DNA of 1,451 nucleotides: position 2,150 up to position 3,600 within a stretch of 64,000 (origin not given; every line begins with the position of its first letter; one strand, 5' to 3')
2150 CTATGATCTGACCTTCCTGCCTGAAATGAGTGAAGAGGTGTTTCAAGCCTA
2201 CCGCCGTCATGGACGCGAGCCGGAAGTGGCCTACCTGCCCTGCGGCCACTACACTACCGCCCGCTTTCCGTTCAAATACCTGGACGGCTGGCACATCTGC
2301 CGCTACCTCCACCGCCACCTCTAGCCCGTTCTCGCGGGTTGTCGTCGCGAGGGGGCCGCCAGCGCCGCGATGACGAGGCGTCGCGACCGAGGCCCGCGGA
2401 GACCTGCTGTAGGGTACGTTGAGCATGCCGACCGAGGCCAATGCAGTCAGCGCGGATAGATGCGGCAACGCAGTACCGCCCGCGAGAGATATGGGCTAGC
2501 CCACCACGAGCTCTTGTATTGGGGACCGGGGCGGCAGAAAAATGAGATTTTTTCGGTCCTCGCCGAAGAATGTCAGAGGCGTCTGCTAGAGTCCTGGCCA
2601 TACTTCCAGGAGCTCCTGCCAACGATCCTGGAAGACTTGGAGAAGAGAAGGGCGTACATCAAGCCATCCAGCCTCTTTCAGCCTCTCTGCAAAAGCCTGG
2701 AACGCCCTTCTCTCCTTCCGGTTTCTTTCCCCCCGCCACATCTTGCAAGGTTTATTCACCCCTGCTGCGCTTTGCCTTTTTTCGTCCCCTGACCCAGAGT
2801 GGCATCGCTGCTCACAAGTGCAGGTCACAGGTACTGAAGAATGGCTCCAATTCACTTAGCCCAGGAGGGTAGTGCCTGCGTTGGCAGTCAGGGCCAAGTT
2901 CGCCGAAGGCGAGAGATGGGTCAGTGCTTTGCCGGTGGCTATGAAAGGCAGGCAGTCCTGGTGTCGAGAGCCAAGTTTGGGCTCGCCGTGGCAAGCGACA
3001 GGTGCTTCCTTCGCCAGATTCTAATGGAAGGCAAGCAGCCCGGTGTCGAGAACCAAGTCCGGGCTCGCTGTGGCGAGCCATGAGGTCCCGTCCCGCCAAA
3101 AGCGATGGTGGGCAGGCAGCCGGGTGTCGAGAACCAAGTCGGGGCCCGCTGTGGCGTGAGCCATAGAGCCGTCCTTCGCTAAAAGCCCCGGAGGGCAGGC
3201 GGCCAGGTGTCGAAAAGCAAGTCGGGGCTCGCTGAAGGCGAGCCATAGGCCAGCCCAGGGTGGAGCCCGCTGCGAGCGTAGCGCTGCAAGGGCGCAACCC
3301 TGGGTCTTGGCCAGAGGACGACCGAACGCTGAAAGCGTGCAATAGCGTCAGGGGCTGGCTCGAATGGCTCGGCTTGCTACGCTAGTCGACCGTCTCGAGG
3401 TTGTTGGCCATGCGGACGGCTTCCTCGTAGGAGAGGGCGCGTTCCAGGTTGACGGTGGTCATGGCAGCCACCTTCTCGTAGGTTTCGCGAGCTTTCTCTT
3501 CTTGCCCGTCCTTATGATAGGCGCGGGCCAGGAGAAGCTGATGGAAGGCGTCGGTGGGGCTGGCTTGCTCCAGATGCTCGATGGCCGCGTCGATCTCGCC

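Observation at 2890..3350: Novel structured intergenic repeat family: tandem hairpin units plus a conserved ~100-bp terminal module, at three loci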

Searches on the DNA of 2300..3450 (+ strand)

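Call 24: search_rna_families(source=window, start=2300, end=3450, threshold=evalue, max_evalue=10)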
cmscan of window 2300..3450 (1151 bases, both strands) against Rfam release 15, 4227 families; matches with E-value up to 10: 9.
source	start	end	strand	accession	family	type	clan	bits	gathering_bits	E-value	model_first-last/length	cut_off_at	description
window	2631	2726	+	RF03799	mir-3202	Gene; miRNA;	-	19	90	0.95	1-79/79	no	mir-3202 microRNA precursor family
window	2633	2724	-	RF03792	MIR6462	Gene; miRNA;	-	16.3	96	9.8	1-119/119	no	MIR6462 microRNA precursor family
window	3080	3208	-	RF02128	GNAS-AS1_2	Gene; lncRNA;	-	15.9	47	7.9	1-118/118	no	GNAS antisense RNA 1 conserved region 2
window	2637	2719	-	RF03778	mir-483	Gene; miRNA;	-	15.8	60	8.5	1-75/75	no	mir-483 microRNA precursor family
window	2629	2731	-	RF02006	mir-1253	Gene; miRNA;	-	15.7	103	8.8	1-94/94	no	mir-1253 microRNA precursor family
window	2641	2716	-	RF04153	MIR856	Gene; miRNA;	-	13.3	297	1.6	1-258/258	no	MIR856 microRNA precursor family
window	3228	3260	-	RF01687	Acido-Lenti-1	Gene; sRNA;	-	13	37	5.5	1-46/46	no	Acido-Lenti-1 RNA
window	3326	3344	-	RF01687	Acido-Lenti-1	Gene; sRNA;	-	12.4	37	8.1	27-45/46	no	Acido-Lenti-1 RNA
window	3172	3345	-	RF01877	MIAT_exon5_3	Gene; lncRNA;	-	6.5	90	8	110-382/382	no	Myocardial infarction associated transcript exon 5 conserved region 3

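Call 51: search_dna_similar(query=window:2880-3385:+, collection=phages, mode=distant, max_evalue=0.01, max_rows=10)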
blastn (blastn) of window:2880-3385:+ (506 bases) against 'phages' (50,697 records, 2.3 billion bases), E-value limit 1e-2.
No match.

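Call 73: build_rna_model(alignment_id=A2)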
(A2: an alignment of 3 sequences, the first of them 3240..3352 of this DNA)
Model R1 built from alignment A2 (3 sequences, 114 columns); structure: RNAalifold consensus.
model positions 112; base pairs 24; branch points 1; effective number of sequences 1.22; information 0.59 bits per position. Calibrated on 0.2 Mb of random sequence (short: E-values are rough).
structure used (alignment columns):
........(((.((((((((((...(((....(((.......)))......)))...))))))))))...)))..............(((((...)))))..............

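Call 74: search_with_rna_model(model_id=R1, source=window, filters=off, max_evalue=10)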
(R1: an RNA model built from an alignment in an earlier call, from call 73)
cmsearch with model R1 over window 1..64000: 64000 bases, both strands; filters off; matches with E-value up to 10: 12.
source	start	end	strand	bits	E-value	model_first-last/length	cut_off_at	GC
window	63801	63912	+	129.7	2.4e-31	1-112/112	no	0.64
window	3240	3352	+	123.1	1.2e-29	1-112/112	no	0.66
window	23445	23557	-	112.8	5.1e-27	1-112/112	no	0.6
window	3254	3304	-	14.3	0.11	15-64/112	no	0.75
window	10421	10528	-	11.8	0.5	1-112/112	no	0.59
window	56798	56869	-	9.8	1.6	1-112/112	no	0.58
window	2865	2925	+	8.4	3.7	1-112/112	no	0.62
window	51016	51047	-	7.9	4.8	25-55/112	no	0.69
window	63815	63864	-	7.3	6.8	15-64/112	no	0.74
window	14736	14828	+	7.2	7.3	1-112/112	no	0.62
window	5110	5140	-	7.1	7.7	25-55/112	no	0.74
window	1938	2044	+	7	8.3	1-112/112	no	0.62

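Call 75: search_with_rna_model(model_id=R1, sources=[L003, L004, L005, L006, L007, L008, L009, L010, L011, L013, L022, L001], max_evalue=10)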
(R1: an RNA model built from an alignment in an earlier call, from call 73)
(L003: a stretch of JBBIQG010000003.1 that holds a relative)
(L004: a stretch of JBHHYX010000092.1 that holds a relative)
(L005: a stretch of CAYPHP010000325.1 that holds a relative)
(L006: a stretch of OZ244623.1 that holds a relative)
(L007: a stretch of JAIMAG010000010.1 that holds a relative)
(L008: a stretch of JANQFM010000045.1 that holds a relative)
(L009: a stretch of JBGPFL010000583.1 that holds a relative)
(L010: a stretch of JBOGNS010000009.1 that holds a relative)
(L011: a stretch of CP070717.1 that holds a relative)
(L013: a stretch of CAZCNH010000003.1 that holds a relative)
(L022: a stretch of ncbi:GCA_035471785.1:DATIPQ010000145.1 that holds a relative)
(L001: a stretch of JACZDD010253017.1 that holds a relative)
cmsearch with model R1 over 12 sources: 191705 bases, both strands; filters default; matches with E-value up to 10: 1.
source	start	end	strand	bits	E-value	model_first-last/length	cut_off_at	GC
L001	656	750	+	22.3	0.003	1-112/112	no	0.58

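Call 76: search_with_rna_model(model_id=R1, source=L001, max_evalue=10, show_alignments=2, filters=off)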
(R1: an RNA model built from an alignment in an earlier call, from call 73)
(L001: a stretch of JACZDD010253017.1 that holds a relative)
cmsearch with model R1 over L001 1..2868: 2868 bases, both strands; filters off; matches with E-value up to 10: 14.
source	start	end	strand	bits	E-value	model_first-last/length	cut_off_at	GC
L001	656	750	+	22.3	4.4e-05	1-112/112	no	0.58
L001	2093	2209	+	10.6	0.045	1-112/112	no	0.62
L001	1768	1872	-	9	0.12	1-112/112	no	0.63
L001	724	736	-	5.6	0.86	86-98/112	no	0.62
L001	2181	2196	-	5.2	1.1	83-98/112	no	0.5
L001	1140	1184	-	3.8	2.4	17-62/112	no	0.67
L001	2005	2090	+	3.8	2.4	1-112/112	no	0.63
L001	2105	2158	-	3.3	3.4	13-66/112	no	0.63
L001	18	36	+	3.2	3.5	1-112/112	no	0.68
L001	423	528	+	3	4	1-112/112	no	0.65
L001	1446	1458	+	2.1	6.8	32-44/112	no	0.62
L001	2625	2646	+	1.7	8.6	1-112/112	no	0.59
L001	2546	2625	-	1.7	8.7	1-112/112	no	0.68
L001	354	377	+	1.6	8.9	1-112/112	no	0.71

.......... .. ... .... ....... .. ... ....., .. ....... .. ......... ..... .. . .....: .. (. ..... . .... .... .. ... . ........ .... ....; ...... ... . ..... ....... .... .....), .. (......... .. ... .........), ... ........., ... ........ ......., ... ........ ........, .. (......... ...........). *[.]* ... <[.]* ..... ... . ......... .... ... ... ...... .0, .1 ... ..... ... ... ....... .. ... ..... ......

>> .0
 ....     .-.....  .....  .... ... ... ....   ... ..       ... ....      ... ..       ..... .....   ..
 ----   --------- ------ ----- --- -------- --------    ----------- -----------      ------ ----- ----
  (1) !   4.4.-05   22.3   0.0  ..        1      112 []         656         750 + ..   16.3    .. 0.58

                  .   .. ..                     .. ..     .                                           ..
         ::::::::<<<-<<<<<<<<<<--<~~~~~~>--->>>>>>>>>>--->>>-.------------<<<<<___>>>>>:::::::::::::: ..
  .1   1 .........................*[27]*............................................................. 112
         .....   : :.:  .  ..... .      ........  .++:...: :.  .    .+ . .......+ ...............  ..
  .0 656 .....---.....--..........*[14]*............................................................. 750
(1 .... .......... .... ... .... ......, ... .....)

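Call 88: search_with_rna_model(model_id=R1, sources=[window, L001], max_evalue=2, make_alignment=true)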
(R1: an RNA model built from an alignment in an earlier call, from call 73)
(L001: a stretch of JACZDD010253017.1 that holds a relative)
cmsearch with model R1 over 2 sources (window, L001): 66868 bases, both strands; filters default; matches with E-value up to 2: 5.
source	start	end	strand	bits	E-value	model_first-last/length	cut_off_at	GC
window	63801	63912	+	129.7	2.5e-31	1-112/112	no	0.64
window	3240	3352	+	123.1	1.2e-29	1-112/112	no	0.66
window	23445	23557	-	112.8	5.3e-27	1-112/112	no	0.6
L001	656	750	+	22.3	0.001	1-112/112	no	0.58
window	3254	3304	-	14.3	0.11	15-64/112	no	0.75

Alignment A7: 5 matches aligned to the model, 123 columns, each read 5' to 3' on its own strand. Consensus structure (alignment columns), stored with it:
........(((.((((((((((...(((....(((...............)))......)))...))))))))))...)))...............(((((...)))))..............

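Call 92: build_rna_model(alignment_id=A8, structure=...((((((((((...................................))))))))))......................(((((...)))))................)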
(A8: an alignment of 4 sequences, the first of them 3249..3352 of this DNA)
Model R2 built from alignment A8 (4 sequences, 109 columns); structure: as given.
model positions 104; base pairs 13; branch points 1; effective number of sequences 2.45; information 0.589 bits per position. Calibrated on 0.2 Mb of random sequence (short: E-values are rough).
structure used (alignment columns):
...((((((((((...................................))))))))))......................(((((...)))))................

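Call 93: search_with_rna_model(model_id=R2, sources=[L001, L002, L003, L004, L005, L006, L007, L008, L009, L010, L011, L012, L013, L014, L015, L016, L017, L018, L019, L020, L021, L022, L023], max_evalue=5)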
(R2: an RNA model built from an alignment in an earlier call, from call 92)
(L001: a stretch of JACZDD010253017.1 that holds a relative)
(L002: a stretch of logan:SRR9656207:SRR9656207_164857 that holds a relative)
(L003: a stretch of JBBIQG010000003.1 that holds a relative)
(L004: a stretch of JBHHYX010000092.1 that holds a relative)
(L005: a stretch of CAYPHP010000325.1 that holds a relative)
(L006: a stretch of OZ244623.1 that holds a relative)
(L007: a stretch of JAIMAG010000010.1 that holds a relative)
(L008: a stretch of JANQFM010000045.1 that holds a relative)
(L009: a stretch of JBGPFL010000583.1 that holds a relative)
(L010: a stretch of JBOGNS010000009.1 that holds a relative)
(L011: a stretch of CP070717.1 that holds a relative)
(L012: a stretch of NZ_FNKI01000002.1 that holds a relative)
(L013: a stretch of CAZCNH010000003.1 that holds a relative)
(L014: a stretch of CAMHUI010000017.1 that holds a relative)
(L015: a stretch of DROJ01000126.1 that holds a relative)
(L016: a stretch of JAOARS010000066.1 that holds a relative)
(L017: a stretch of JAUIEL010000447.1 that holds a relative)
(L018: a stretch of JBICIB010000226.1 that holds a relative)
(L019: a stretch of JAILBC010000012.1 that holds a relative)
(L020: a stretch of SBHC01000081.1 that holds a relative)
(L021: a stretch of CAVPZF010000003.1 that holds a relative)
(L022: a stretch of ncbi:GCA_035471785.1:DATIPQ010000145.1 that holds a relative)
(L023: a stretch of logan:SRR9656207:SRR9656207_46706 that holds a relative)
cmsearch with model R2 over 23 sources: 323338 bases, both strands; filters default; matches with E-value up to 5: 10.
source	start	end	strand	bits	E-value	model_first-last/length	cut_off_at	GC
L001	2102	2209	+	76.6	4.7e-18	1-104/104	no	0.61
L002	3241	3270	-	30.9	8.2e-06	75-104/104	5'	0.57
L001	691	750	+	25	0.00031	1-104/104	no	0.52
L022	9493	9572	-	15.3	0.12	1-104/104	no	0.65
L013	806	905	+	13.3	0.41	1-104/104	no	0.61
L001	2181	2196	-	10.9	1.8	75-90/104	no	0.5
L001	535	632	-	10.3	2.6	1-104/104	no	0.66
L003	9348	9425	+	10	3.3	1-104/104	no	0.73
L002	2869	2917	+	9.6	4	8-53/104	no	0.65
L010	12350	12387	+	9.6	4.2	12-49/104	no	0.61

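Call 94: search_with_rna_model(model_id=R2, source=window, filters=off, max_evalue=5)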
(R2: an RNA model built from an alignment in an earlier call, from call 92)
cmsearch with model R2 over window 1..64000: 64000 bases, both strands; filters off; matches with E-value up to 5: 17.
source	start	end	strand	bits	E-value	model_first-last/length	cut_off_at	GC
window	63810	63912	+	106.6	8.4e-27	1-104/104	no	0.66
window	23445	23548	-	100.7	3.3e-25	1-104/104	no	0.62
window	3249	3352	+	99.9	5.3e-25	1-104/104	no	0.67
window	16286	16385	+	10.4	0.51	1-104/104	no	0.64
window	3254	3304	-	10.1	0.6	6-55/104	no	0.75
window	3676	3724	-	9.6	0.81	8-53/104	no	0.65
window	40786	40878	+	9.2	1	1-104/104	no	0.66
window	13239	13335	-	9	1.2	1-104/104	no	0.65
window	38498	38603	-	8.9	1.2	1-104/104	no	0.62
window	46051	46121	+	8.5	1.6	1-104/104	no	0.7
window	47473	47496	+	8.4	1.7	1-104/104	no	0.58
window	15140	15248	+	8.1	2.1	1-104/104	no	0.6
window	51015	51045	-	7.4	3.1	18-47/104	no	0.71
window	5560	5639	+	7.4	3.2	1-104/104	no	0.69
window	35966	36081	-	7.2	3.5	1-104/104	no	0.66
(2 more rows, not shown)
